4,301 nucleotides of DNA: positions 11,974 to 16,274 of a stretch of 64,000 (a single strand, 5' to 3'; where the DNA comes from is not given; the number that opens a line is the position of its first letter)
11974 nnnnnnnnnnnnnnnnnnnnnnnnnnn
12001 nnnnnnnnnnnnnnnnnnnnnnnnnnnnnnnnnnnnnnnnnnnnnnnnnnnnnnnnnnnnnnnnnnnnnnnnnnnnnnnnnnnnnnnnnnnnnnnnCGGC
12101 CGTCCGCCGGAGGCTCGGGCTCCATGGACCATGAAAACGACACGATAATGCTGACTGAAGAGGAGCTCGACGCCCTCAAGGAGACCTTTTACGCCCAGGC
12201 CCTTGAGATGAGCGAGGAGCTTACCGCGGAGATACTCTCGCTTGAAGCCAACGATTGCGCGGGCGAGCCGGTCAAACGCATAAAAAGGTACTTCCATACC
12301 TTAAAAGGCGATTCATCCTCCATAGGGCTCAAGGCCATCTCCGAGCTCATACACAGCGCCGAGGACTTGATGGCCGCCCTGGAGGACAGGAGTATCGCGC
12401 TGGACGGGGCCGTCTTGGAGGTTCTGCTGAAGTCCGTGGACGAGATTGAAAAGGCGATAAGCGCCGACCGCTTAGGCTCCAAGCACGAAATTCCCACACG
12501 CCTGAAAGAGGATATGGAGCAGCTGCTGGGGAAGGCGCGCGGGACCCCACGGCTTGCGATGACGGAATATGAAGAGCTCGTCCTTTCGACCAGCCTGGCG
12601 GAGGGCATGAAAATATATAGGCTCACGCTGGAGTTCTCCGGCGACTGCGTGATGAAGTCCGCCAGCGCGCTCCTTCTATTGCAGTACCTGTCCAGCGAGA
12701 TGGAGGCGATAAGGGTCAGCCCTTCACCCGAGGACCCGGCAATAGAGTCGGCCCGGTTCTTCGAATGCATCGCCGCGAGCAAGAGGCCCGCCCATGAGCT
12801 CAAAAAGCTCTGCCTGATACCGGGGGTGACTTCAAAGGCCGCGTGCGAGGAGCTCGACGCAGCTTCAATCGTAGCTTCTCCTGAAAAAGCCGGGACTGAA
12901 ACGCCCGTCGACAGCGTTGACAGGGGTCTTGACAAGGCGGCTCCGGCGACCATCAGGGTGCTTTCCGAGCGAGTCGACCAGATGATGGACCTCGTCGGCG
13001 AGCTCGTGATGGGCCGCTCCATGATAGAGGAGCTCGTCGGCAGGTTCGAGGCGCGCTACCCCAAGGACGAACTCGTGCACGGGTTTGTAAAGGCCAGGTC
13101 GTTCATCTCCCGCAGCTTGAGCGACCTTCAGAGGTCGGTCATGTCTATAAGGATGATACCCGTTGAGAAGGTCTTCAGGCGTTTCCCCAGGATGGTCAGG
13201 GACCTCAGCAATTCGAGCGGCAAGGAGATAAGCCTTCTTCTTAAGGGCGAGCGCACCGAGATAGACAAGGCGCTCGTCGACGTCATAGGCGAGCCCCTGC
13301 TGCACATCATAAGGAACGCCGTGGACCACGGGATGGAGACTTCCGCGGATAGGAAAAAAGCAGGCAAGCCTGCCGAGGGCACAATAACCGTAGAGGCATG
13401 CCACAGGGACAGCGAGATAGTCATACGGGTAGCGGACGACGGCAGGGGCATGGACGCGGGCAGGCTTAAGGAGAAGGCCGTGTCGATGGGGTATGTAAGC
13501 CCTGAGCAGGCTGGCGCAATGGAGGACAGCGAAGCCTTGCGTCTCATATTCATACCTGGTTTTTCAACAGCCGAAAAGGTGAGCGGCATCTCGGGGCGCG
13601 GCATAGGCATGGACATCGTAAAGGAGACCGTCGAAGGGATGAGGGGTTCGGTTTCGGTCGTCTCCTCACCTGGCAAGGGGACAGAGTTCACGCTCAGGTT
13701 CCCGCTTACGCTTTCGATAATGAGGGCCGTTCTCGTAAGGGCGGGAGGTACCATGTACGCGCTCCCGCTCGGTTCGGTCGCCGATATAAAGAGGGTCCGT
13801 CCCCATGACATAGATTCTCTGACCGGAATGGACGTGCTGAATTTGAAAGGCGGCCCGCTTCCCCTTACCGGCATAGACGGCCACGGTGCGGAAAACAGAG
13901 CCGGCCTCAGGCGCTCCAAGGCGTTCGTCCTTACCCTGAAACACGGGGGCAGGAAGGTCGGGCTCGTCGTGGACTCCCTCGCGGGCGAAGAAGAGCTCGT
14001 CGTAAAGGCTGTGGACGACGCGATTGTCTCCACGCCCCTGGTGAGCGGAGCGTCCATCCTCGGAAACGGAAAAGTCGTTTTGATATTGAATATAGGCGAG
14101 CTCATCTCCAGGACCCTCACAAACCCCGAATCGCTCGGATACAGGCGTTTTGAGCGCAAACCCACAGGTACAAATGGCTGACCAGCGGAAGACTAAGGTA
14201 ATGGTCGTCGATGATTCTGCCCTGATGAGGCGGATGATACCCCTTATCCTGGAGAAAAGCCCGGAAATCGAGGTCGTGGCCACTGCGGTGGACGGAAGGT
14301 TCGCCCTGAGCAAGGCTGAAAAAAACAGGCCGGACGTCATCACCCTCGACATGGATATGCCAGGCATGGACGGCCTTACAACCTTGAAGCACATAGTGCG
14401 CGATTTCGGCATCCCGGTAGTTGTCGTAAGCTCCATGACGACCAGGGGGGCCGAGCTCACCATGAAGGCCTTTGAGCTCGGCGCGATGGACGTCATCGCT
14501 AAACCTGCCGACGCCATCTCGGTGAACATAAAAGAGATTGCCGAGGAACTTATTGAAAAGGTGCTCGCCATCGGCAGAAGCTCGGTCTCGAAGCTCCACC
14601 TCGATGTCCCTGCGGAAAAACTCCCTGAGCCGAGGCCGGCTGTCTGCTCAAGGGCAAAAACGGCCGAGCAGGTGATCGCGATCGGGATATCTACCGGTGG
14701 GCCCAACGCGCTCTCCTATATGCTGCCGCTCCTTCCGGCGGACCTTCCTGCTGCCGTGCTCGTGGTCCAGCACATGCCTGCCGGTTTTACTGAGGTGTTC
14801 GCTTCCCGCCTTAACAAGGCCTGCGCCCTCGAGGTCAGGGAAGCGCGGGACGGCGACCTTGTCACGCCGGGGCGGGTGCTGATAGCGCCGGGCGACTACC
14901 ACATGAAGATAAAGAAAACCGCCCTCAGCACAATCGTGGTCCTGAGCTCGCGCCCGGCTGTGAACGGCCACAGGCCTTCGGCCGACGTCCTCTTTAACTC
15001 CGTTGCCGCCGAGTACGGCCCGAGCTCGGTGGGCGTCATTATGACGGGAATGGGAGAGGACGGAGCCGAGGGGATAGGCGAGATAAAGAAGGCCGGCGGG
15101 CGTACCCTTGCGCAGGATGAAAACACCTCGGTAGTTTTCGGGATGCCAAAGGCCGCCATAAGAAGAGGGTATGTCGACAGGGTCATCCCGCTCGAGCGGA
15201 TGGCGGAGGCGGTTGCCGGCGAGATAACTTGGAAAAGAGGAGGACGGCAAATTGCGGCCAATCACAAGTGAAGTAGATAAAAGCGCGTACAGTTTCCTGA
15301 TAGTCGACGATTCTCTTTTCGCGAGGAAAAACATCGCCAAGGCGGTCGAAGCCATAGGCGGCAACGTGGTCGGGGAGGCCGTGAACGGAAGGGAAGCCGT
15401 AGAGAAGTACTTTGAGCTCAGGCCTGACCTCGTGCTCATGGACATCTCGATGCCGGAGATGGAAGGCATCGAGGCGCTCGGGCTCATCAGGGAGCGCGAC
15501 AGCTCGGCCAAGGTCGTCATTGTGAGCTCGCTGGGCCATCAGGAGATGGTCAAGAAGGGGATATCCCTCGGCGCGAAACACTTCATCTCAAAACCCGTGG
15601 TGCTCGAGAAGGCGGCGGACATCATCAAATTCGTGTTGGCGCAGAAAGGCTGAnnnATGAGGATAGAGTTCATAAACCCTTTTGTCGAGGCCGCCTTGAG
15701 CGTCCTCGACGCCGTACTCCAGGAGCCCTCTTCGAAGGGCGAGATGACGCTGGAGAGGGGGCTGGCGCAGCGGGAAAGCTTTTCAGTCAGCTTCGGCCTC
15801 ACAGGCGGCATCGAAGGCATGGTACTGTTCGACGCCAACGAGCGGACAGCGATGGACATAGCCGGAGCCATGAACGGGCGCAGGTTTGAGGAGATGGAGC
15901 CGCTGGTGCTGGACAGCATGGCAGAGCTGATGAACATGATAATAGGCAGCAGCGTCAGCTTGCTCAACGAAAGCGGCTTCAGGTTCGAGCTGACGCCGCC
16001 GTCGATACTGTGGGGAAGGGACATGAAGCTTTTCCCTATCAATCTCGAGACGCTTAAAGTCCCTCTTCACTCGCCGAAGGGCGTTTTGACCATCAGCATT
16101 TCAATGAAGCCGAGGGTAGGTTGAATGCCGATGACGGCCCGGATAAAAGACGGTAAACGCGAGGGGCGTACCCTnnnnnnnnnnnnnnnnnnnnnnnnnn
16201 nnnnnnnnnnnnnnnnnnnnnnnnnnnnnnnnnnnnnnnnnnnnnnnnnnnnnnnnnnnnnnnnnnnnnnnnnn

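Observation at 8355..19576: Non-canonical chemosensory pathway (Frz/Dif-like) with CheX, DUF4388, zinc-ribbon receiver and coiled-coil GAF proteins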

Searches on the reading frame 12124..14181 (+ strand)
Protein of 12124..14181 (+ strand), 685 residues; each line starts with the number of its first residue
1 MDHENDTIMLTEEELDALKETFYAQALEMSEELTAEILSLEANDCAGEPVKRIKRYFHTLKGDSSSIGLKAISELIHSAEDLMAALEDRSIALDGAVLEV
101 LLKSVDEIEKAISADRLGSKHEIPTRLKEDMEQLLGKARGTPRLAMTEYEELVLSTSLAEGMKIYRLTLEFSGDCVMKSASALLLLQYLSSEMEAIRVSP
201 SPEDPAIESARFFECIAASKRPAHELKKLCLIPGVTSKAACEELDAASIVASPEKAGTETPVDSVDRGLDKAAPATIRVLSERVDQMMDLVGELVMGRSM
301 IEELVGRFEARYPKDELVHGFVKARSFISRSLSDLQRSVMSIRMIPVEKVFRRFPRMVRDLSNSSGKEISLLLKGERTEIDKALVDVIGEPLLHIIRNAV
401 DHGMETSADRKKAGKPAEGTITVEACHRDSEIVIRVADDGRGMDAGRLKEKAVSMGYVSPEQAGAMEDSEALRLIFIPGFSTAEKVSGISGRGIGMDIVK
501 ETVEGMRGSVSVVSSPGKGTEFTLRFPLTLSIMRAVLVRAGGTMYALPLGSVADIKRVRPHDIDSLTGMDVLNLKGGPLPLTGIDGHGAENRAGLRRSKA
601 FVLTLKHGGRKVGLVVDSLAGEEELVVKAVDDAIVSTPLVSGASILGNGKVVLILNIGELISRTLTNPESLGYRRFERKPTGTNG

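Call 3: search_protein_families(library=pfam, proteins=[window:12124-14181:+], max_evalue=0.01)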
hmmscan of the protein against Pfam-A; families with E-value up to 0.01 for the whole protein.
window:12124-14181:+ (685 aa): 5 families
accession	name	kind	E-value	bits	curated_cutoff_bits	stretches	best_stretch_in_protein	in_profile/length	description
PF02518.31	HATPase_c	-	1.2e-20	74.5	26.4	1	391-529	5-110/111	Histidine kinase-, DNA gyrase B-, and HSP90-like ATPase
PF01584.24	CheW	-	4.2e-18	65.7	23.5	1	535-663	2-136/138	CheW-like domain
PF02895.20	H-kinase_dim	-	7.7e-16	58.8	23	1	275-342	2-68/68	Signal transducing histidine kinase, homodimeric domain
PF01627.28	Hpt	-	2.3e-10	41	24.6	1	22-110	6-83/84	Hpt domain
PF07194.16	P2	-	2.6e-07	31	23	1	164-235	1-74/81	P2 response regulator binding domain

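Call 45: search_protein_families(library=ncbifam, proteins=[window:12124-14181:+], max_evalue=0.01)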
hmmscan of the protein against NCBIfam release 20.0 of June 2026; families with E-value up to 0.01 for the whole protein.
window:12124-14181:+ (685 aa): 34 families (the best 25 are shown)
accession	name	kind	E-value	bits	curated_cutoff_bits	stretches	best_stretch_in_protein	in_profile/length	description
NF041336.1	CheA_Halo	equivalog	3.3e-110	369.7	950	1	19-658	5-664/666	chemotaxis protein CheA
NF007835.0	PRK10547.1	equivalog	2.4e-98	330.4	793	2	260-660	261-656/670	chemotaxis protein CheA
NF007688.0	PRK10364.1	equivalog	2.3e-09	36.5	479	1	417-529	369-452/460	two-component system sensor histidine kinase ZraS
NF047874.1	MASE3_PAS_HK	subfamily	2.8e-09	36.3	560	1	490-530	587-627/655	MASE3 domain-containing sensor histidine kinase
TIGR02956.1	TMAO_torS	equivalog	3.1e-09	35.5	676.5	1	472-530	627-684/967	TMAO reductase system sensor histidine kinase/response regulator TorS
NF008298.1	PRK11086.1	subfamily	3.2e-09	35.8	520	1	469-528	471-525/529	DcuS/MalK family sensor histidine kinase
NF046044.1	PnpS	equivalog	4.8e-09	35.7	400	1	490-527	353-390/390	two-component system histidine kinase PnpS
NF008468.0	PRK11360.1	equivalog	5.5e-08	31.6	646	1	455-529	540-609/616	two-component system sensor histidine kinase AtoS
NF010411.0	PRK13837.1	equivalog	1e-07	30.4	647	1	468-532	620-679/828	two-component system VirA-like sensor kinase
NF041210.1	his_kin_PieS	equivalog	5e-07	29.1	850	1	492-528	434-470/474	two component system sensor histidine kinase PieS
TIGR02966.1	phoR_proteo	equivalog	1.1e-06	28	334.2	1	490-526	297-333/333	phosphate regulon sensor histidine kinase PhoR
NF008302.0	PRK11091.1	equivalog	1.7e-06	26.5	838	1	490-529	467-506/779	aerobic respiration two-component sensor histidine kinase ArcB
NF011874.0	PRK15347.1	equivalog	5.1e-06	24.8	852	1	472-530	561-616/921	two component system sensor kinase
NF008543.0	PRK11466.1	equivalog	5.2e-06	24.6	982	1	458-531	595-665/914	TMAO reductase system sensor histidine kinase/response regulator TorS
NF041947.1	LuxQ_Vibrio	equivalog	1.4e-05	23.2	1200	1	469-531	636-699/843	quorum-sensing autoinducer 2 sensor kinase/phosphatase LuxQ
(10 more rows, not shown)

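Call 88: find_homologous_proteins(query=window:12124-14181:+, max_evalue=1e-30)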
Query window:12124-14181:+ (685 aa): 4554 proteins with E <= 1e-30 among 8000 candidates; the best 120 are listed.
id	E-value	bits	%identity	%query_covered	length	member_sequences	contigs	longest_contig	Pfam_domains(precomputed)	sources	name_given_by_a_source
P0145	0.0e+0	1339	91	100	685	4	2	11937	PF07194.17,PF02895.21,PF01584.25,PF02518.32,PF01627.29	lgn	-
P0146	0.0e+0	1243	85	100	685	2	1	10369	PF07194.17,PF02895.21,PF01584.25,PF02518.32,PF01627.29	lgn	-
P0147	0.0e+0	1200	82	100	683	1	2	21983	PF07194.17,PF02895.21,PF01584.25,PF02518.32,PF01627.29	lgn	-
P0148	0.0e+0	1153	78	100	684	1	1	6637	PF07194.17,PF02895.21,PF01584.25,PF02518.32,PF01627.29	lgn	-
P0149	0.0e+0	1110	76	100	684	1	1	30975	PF07194.17,PF02895.21,PF01584.25,PF02518.32,PF01627.29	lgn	-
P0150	0.0e+0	1072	74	100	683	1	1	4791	PF07194.17,PF02895.21,PF01584.25,PF02518.32,PF01627.29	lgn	-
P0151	0.0e+0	1067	73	100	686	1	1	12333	PF07194.17,PF02895.21,PF01584.25,PF02518.32,PF01627.29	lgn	-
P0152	0.0e+0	1057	72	100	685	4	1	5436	PF07194.17,PF02895.21,PF01584.25,PF02518.32,PF01627.29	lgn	-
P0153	0.0e+0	1030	71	100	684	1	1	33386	PF07194.17,PF02895.21,PF01584.25,PF02518.32,PF01627.29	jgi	-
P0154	8.6e-215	733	53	98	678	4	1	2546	PF07194.17,PF02895.21,PF01584.25,PF02518.32,PF01627.29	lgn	-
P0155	4.9e-213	727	52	98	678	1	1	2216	PF07194.17,PF02895.21,PF01584.25,PF02518.32,PF01627.29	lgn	-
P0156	2.8e-209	715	52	98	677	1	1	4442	PF07194.17,PF02895.21,PF01584.25,PF02518.32,PF01627.29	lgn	-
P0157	3.0e-209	715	52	98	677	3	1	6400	PF07194.17,PF02895.21,PF01584.25,PF02518.32,PF01627.29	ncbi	-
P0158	4.3e-208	711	53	95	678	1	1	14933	PF07194.17,PF02895.21,PF01584.25,PF02518.32,PF01627.29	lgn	-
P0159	5.8e-208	711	52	98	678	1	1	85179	PF07194.17,PF02895.21,PF01584.25,PF02518.32,PF01627.29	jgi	-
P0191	2.7e-140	487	38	96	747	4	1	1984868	PF07194.17,PF02895.21,PF01584.25,PF02518.32,PF01627.29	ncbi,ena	-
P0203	2.4e-139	484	37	96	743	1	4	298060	PF07194.17,PF02895.21,PF01584.25,PF02518.32,PF01627.29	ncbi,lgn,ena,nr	ncbi:MAG TPA: chemotaxis protein CheA [Terriglobales bacterium]|nr:chemotaxis protein CheA [Terriglo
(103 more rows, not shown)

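Call 89: find_encoding_contigs(protein=P0203, flank=10000, max_places=1)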
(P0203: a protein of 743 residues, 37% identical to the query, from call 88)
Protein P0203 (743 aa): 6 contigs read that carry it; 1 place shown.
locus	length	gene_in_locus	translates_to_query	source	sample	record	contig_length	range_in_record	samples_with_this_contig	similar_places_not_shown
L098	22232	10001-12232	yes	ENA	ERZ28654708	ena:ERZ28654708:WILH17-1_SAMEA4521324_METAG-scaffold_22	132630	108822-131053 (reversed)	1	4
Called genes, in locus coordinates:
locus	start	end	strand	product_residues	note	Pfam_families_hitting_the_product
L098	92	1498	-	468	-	PF00072:Response_reg, PF00158:Sigma54_activat, PF14532:Sigma54_activ_2, PF00004:AAA (weak), PF07728:AAA_5, PF25601:AAA_lid_14, PF18024:HTH_50 (faint), PF02954:HTH_8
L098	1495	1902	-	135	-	PF00072:Response_reg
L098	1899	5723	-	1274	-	PF01590:GAF, PF13185:GAF_2, PF01590:GAF, PF00989:PAS, PF13188:PAS_8, PF13426:PAS_9, PF00989:PAS, PF08448:PAS_4, +9 more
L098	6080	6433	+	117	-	PF03544:TonB_C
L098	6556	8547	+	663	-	PF00672:HAMP, PF00015:MCPsignal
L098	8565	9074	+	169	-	PF01584:CheW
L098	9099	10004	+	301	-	PF03705:CheR_N, PF01739:CheR, PF08241:Methyltransf_11 (faint), PF01739:CheR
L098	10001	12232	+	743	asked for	PF01627:Hpt, PF07194:P2, PF02895:H-kinase_dim, PF02518:HATPase_c, PF01584:CheW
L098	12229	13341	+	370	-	PF00072:Response_reg, PF01339:CheB_methylest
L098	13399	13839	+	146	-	PF00072:Response_reg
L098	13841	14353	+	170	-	PF13690:CheX, PF04509:CheC (weak)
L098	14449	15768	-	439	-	-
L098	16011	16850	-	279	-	PF02735:Ku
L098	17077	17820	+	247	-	PF01940:DUF92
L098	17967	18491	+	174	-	PF12867:DinB_2, PF11716:MDMPI_N (weak)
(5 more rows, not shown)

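Call 90: find_encoding_contigs(protein=P0191, flank=10000, max_places=1)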
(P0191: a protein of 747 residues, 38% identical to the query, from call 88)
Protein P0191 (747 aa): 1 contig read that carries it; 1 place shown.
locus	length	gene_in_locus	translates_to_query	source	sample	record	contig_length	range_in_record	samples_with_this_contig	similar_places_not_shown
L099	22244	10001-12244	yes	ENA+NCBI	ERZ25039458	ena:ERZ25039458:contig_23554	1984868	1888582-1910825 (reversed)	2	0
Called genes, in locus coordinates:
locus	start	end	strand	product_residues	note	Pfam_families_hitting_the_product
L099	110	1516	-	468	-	PF00072:Response_reg, PF00158:Sigma54_activat, PF14532:Sigma54_activ_2, PF00004:AAA (weak), PF07728:AAA_5 (weak), PF25601:AAA_lid_14, PF18024:HTH_50 (faint), PF02954:HTH_8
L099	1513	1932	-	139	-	PF00072:Response_reg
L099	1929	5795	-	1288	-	PF01590:GAF, PF13185:GAF_2, PF00989:PAS, PF13188:PAS_8, PF13426:PAS_9, PF00989:PAS, PF08447:PAS_3, PF08448:PAS_4, +9 more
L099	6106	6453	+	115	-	PF03544:TonB_C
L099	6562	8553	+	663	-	PF00672:HAMP, PF00015:MCPsignal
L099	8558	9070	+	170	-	PF01584:CheW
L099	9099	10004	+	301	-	PF03705:CheR_N, PF01739:CheR, PF08242:Methyltransf_12 (faint), PF08241:Methyltransf_11 (weak)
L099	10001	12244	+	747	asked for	PF01627:Hpt, PF07194:P2 (weak), PF02895:H-kinase_dim, PF02518:HATPase_c, PF01584:CheW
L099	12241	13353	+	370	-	PF00072:Response_reg, PF01339:CheB_methylest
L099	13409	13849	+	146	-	PF00072:Response_reg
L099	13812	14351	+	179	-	PF13690:CheX, PF04509:CheC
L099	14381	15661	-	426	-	-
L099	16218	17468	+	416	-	-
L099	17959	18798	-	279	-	PF02735:Ku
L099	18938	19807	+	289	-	PF01940:DUF92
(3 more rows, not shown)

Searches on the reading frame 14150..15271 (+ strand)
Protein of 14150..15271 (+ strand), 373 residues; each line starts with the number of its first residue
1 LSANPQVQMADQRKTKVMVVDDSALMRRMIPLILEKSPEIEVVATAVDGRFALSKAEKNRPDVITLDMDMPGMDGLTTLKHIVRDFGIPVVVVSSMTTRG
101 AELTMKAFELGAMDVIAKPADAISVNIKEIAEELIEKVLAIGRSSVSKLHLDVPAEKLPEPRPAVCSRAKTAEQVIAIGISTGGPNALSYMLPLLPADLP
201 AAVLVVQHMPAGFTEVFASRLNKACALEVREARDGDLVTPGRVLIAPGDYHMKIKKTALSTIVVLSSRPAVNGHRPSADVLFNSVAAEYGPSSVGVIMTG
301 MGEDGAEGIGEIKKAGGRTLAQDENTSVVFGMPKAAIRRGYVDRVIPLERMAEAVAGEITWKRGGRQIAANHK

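Call 3: search_protein_families(library=pfam, proteins=[window:14150-15271:+], max_evalue=0.01)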
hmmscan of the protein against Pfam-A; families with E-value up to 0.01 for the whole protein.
window:14150-15271:+ (373 aa): 2 families
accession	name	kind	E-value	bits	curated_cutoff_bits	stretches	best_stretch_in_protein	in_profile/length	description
PF01339.22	CheB_methylest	-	5.4e-71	238.3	24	1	176-354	1-173/174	CheB methylesterase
PF00072.30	Response_reg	-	7.3e-23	81.3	30.2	1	17-122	1-103/111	Response regulator receiver domain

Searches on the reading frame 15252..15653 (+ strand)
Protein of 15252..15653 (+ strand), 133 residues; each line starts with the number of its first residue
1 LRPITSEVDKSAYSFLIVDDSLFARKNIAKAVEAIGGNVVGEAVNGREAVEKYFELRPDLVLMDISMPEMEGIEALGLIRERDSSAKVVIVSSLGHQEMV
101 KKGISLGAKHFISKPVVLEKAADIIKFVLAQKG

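Call 3: search_protein_families(library=pfam, proteins=[window:15252-15653:+], max_evalue=0.01)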
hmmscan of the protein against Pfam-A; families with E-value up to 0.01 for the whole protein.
window:15252-15653:+ (133 aa): 1 family
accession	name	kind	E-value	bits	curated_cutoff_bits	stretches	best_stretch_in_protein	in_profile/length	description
PF00072.30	Response_reg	-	2.5e-25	89.3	30.2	1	16-122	2-107/111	Response regulator receiver domain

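Call 45: search_protein_families(library=ncbifam, proteins=[window:15252-15653:+], max_evalue=0.01)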
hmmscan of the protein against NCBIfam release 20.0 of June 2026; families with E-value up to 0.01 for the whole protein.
window:15252-15653:+ (133 aa): 98 families (the best 25 are shown)
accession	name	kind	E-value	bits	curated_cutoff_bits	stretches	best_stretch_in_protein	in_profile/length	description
NF041367.1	CheY_Halo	equivalog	3.1e-27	95.2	200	1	16-123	2-108/114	chemotaxis protein CheY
NF001965.0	PRK00742.1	subfamily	7.2e-23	81.3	293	1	14-117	5-110/357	chemotaxis-specific protein-glutamate methyltransferase CheB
NF008469.0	PRK11361.1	equivalog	5.6e-19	68.2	714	1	12-129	4-120/461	acetoacetate metabolism transcriptional regulator AtoC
NF007935.0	PRK10651.1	equivalog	9.6e-19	67.4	250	1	12-119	6-114/216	two-component system response regulator NarL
TIGR02875.1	spore_0_A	equivalog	1.2e-17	64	200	1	38-128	29-121/262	sporulation transcription factor Spo0A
NF009206.0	PRK12555.1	subfamily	1.3e-17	63.8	342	1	16-120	4-110/340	chemotaxis-specific protein-glutamate methyltransferase CheB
NF052445.1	RespRegMctR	equivalog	6.2e-17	61.7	300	1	16-130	5-120/205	two-component system response regulator MctR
NF007969.0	PRK10693.1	equivalog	2.7e-16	59.5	329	1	14-117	9-111/337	two-component system response regulator RssB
NF007419.0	PRK09958.1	equivalog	1.1e-14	54.5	251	1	16-118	4-106/204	acid-sensing system DNA-binding response regulator EvgA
NF011874.0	PRK15347.1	equivalog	1.7e-14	52.9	852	1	15-127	693-808/921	two component system sensor kinase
NF045505.1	RR_RssB_Pseudo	equivalog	2.3e-14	53.3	700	1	11-116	4-108/394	two-component system response regulator RssB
NF008677.0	PRK11697.1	equivalog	3.3e-14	52.8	246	1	15-118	4-105/238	two-component system response regulator BtsR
NF007018.1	PRK09483.1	equivalog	3.6e-14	52.9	280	1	14-128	3-118/217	UvrY/SirA/GacA family response regulator transcription factor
NF045944.1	ResRegRpaBCyano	equivalog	7.3e-14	51.7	330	1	16-129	1-112/229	response regulator transcription factor RpaB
NF041733.1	resp_reg_CseB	equivalog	1.4e-12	47.5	350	1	15-117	3-103/228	two-component system response regulator CseB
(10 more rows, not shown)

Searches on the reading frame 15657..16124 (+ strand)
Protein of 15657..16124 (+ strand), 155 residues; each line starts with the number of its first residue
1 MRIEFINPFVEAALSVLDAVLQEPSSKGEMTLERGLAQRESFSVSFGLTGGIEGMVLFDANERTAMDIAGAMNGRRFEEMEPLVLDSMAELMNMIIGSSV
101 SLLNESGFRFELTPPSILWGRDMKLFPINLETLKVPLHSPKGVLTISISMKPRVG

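Call 3: search_protein_families(library=pfam, proteins=[window:15657-16124:+], max_evalue=0.01)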
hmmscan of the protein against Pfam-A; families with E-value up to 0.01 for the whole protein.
window:15657-16124:+ (155 aa): 2 families
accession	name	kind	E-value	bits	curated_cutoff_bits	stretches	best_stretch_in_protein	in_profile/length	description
PF13690.11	CheX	-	7.9e-16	58.3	27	1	44-125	3-80/94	Chemotaxis phosphatase CheX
PF04509.17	CheC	-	4e-06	27.1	22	1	89-117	7-36/38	CheC-like family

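Call 45: search_protein_families(library=ncbifam, proteins=[window:15657-16124:+], max_evalue=0.01)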
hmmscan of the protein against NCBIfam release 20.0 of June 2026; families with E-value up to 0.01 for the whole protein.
window:15657-16124:+ (155 aa): 1 family
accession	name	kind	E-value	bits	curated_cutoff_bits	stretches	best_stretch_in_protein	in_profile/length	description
NF041094.1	CheX_Thtogales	equivalog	8.1e-21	74.4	280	1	1-126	1-127/152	CheY-P phosphatase CheX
